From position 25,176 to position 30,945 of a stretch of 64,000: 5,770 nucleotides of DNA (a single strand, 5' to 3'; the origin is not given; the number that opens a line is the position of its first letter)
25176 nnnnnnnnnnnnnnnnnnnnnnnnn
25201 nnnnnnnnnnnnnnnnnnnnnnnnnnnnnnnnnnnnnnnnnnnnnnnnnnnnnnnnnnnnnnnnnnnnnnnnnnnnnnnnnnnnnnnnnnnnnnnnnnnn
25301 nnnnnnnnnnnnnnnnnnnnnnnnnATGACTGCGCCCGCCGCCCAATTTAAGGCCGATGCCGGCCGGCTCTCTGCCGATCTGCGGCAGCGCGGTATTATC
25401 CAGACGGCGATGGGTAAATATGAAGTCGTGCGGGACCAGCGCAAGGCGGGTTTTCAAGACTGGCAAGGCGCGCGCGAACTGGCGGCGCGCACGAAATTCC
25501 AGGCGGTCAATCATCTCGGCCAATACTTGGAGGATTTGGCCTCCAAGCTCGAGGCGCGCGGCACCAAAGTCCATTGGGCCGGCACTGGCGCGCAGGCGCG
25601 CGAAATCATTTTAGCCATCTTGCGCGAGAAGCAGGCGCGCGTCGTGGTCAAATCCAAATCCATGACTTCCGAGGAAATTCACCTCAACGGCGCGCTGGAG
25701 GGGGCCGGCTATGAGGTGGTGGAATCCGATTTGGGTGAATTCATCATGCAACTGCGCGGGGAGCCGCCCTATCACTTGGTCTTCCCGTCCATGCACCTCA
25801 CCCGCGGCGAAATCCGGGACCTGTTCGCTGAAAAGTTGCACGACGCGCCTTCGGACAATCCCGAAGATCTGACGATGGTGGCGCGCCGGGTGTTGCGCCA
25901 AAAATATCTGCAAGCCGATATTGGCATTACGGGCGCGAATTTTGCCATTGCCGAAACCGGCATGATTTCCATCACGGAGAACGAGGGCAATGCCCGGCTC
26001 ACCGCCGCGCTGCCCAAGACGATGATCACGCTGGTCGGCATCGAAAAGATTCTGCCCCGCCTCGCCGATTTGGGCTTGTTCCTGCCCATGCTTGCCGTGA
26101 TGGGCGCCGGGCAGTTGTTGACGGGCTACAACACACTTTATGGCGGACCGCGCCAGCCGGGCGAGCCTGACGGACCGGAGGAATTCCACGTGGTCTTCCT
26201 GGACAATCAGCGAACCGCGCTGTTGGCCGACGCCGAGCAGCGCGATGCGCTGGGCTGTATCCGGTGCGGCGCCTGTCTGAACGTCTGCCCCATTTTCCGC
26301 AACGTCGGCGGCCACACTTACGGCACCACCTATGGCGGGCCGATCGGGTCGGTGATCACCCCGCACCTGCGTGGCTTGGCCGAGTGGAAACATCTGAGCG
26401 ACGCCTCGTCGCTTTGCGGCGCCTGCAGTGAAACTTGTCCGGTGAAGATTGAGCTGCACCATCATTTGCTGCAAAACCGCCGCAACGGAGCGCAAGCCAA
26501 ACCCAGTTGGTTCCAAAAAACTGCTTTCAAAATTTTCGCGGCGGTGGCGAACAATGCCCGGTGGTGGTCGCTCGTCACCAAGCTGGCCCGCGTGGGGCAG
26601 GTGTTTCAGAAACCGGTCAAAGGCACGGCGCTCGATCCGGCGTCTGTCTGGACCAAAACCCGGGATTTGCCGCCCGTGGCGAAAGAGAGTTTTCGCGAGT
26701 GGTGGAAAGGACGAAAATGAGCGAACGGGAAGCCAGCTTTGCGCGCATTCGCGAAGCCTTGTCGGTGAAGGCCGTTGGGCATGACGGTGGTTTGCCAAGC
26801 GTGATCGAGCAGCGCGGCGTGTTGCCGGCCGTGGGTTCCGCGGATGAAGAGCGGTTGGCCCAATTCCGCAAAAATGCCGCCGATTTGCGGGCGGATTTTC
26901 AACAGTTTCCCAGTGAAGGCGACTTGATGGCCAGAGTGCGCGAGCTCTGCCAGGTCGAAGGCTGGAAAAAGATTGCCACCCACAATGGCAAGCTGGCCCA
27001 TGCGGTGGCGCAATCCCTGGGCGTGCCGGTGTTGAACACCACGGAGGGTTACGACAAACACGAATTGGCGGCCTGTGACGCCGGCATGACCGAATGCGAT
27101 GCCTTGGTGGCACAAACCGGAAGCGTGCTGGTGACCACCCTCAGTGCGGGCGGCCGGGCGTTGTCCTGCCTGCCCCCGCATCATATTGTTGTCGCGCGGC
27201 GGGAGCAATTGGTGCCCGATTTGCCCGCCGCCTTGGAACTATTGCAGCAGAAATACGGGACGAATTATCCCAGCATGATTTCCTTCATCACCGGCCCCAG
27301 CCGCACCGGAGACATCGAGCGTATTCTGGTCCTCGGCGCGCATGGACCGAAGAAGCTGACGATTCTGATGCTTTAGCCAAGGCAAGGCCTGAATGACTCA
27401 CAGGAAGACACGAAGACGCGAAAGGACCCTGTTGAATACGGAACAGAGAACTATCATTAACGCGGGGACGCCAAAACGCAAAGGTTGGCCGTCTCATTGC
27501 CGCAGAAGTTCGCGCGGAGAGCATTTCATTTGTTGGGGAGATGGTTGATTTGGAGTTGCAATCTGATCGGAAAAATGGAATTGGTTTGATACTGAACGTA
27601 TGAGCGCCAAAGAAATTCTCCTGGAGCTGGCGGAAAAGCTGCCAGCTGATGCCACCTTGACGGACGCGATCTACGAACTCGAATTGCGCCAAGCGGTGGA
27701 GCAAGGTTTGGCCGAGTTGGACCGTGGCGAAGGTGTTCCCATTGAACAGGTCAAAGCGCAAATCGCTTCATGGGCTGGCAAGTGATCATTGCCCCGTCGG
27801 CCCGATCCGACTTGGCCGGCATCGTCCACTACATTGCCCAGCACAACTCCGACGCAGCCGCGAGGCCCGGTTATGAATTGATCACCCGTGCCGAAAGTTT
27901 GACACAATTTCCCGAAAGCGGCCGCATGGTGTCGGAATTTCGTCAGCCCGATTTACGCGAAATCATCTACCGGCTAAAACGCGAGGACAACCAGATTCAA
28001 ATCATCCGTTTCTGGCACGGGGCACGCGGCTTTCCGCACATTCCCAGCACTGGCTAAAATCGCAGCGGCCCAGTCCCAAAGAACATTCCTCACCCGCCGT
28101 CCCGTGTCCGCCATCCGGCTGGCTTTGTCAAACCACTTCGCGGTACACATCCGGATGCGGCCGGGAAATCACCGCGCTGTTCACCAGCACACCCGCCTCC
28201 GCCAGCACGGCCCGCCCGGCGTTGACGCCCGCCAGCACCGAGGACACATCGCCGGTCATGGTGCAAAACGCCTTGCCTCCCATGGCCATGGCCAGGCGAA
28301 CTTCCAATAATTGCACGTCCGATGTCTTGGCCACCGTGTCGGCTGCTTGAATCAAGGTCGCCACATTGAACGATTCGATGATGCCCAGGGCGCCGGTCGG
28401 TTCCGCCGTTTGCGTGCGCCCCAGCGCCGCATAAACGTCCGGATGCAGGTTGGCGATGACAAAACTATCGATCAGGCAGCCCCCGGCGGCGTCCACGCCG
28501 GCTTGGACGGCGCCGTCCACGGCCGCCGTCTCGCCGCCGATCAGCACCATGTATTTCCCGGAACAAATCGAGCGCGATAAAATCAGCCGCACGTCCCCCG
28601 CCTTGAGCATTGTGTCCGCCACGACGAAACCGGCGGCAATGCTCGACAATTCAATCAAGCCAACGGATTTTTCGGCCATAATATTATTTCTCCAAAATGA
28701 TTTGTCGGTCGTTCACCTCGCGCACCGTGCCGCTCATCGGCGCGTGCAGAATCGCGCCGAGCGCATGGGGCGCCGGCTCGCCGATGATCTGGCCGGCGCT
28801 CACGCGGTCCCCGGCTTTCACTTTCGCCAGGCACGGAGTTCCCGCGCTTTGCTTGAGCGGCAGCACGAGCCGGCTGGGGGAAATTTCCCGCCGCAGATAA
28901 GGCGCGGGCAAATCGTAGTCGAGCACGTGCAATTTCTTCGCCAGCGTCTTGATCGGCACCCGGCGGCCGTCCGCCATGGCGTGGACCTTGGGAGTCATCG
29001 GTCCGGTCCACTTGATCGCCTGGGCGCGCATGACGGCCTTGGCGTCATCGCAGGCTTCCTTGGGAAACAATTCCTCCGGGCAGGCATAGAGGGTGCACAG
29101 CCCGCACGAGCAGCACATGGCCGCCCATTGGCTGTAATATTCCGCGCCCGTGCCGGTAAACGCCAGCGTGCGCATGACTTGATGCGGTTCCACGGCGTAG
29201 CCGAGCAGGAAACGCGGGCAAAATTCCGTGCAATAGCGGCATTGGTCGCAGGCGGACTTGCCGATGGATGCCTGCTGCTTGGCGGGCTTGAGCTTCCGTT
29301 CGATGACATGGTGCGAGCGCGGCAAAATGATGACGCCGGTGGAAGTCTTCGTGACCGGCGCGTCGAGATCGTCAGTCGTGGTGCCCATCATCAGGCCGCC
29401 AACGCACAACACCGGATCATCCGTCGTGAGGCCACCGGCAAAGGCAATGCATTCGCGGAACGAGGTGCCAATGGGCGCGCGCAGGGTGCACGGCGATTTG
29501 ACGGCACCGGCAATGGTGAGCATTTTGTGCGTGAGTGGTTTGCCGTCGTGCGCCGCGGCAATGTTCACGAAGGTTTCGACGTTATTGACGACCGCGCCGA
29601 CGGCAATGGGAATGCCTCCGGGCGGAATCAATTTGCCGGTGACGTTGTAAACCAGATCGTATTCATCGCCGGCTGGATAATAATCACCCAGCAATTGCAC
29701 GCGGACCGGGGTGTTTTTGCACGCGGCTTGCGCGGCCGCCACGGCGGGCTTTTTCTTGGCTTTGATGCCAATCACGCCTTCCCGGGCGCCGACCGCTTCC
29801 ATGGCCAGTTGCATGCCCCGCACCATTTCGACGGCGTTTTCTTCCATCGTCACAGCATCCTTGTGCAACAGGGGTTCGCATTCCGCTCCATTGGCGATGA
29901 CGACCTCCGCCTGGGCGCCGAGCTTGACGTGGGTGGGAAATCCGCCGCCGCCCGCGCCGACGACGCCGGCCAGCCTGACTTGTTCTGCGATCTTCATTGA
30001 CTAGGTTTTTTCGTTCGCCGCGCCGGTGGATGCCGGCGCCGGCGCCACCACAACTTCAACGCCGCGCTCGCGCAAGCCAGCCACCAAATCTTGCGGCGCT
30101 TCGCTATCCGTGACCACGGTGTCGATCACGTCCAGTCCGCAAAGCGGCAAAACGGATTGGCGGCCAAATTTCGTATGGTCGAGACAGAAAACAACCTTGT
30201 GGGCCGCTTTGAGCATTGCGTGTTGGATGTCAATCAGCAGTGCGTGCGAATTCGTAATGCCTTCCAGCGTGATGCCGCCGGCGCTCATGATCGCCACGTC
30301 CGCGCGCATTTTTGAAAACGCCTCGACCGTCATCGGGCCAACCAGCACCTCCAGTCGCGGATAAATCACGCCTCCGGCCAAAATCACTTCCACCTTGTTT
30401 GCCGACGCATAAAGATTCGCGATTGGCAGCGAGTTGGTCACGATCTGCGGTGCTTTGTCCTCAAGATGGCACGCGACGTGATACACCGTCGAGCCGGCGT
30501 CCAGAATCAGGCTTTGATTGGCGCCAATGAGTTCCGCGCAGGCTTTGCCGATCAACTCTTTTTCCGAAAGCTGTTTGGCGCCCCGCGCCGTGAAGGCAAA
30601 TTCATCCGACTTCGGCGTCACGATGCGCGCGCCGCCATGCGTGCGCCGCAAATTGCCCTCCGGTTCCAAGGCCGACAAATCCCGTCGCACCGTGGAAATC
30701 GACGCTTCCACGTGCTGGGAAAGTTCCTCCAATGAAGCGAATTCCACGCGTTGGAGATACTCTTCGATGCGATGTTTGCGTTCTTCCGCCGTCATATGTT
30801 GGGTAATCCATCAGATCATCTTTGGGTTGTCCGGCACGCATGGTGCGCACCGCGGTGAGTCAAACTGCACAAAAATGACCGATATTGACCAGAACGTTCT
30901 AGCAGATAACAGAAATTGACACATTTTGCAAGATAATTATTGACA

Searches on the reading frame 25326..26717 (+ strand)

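Call 46: search_protein_families(library=pfam, proteins=[window:25326-26717:+])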
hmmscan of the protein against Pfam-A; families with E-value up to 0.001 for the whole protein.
window:25326-26717:+ (464 aa): 12 families
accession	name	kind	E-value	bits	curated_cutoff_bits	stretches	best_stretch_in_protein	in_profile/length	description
PF02589.21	LUD_dom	-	1e-42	146.5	22.6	1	69-292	2-189/189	LUD domain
PF13183.11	Fer4_8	-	1.3e-13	51.7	27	1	309-375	3-68/68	4Fe-4S dicluster domain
PF11870.13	LutB_C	-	7.3e-09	36.3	26.8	1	387-464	17-87/88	Lactate utilisation protein B, C-terminal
PF13237.11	Fer4_10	-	7.4e-07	29.4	25.5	0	306-327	4-22/53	4Fe-4S dicluster domain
PF12838.12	Fer4_7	-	2.2e-06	28.5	27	1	311-375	2-52/52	4Fe-4S dicluster domain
PF13534.11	Fer4_17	-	7.3e-06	26.9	22.2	1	311-375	2-60/61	4Fe-4S dicluster domain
PF12798.12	Fer4_3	-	3.6e-05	24.7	27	0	311-322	1-12/15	4Fe-4S binding domain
PF00037.32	Fer4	-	3.8e-05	23.8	21.1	0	311-322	8-19/24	4Fe-4S binding domain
PF13187.11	Fer4_9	-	4.5e-05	23.8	27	0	306-322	34-48/52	4Fe-4S dicluster domain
PF13484.11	Fer4_16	-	5.1e-05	24.4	30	0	311-322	2-13/66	4Fe-4S double cluster binding domain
PF14697.11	Fer4_21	-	0.00043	20.8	35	0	310-323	40-53/59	4Fe-4S dicluster domain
PF12797.12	Fer4_2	-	0.00043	20.5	24.5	0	307-322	6-21/22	4Fe-4S binding domain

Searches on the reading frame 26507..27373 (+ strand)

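Call 75: search_protein_families(library=pfam, proteins=[window:26507-27373:+], max_evalue=0.0001)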
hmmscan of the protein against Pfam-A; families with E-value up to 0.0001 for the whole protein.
window:26507-27373:+ (289 aa): 1 family
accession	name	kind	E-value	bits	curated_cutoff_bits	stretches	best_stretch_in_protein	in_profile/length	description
PF02589.21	LUD_dom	-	7.6e-30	104.5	22.6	1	79-288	26-188/189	LUD domain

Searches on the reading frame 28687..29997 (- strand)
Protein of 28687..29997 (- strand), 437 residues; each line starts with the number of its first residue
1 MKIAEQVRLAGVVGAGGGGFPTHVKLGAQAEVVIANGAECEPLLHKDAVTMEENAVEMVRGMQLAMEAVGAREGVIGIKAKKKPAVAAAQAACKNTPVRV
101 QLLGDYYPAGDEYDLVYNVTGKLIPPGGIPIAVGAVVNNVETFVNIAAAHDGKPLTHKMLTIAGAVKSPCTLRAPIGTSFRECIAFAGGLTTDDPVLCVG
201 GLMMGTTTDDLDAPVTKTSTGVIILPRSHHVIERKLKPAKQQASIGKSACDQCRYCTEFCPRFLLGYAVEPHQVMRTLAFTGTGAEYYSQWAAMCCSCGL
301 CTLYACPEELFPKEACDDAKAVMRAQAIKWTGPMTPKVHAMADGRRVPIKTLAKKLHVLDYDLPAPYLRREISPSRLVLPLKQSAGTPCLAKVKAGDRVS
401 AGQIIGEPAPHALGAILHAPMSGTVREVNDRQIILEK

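Call 75: search_protein_families(library=pfam, proteins=[window:28687-29997:-], max_evalue=0.0001)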
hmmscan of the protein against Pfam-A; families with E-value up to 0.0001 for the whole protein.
window:28687-29997:- (437 aa): 4 families
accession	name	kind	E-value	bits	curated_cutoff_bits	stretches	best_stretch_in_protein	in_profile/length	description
PF01512.22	Complex1_51K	-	9.2e-45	152.6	31.2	1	7-147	1-149/150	Nuo51 FMN-binding domain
PF13375.12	RnfC_N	-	2.3e-14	53.7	25.6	1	373-434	26-86/101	RnfC Barrel sandwich hybrid domain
PF13534.11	Fer4_17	-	1.4e-13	51.6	22.2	1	249-310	1-60/61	4Fe-4S dicluster domain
PF10531.15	SLBB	-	1e-10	41.7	27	1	160-205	2-53/55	SLBB domain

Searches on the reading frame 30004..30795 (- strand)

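Call 75: search_protein_families(library=pfam, proteins=[window:30004-30795:-], max_evalue=0.0001)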
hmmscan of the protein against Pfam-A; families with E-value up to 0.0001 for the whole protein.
window:30004-30795:- (264 aa): 2 families
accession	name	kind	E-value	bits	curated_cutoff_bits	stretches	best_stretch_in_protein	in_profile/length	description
PF00455.28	DeoRC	-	5.5e-42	143.9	31.8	1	75-231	2-160/160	DeoR C terminal sensor domain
PF08220.18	HTH_DeoR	-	2e-14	53.5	21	1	6-61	1-56/57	DeoR-like helix-turn-helix domain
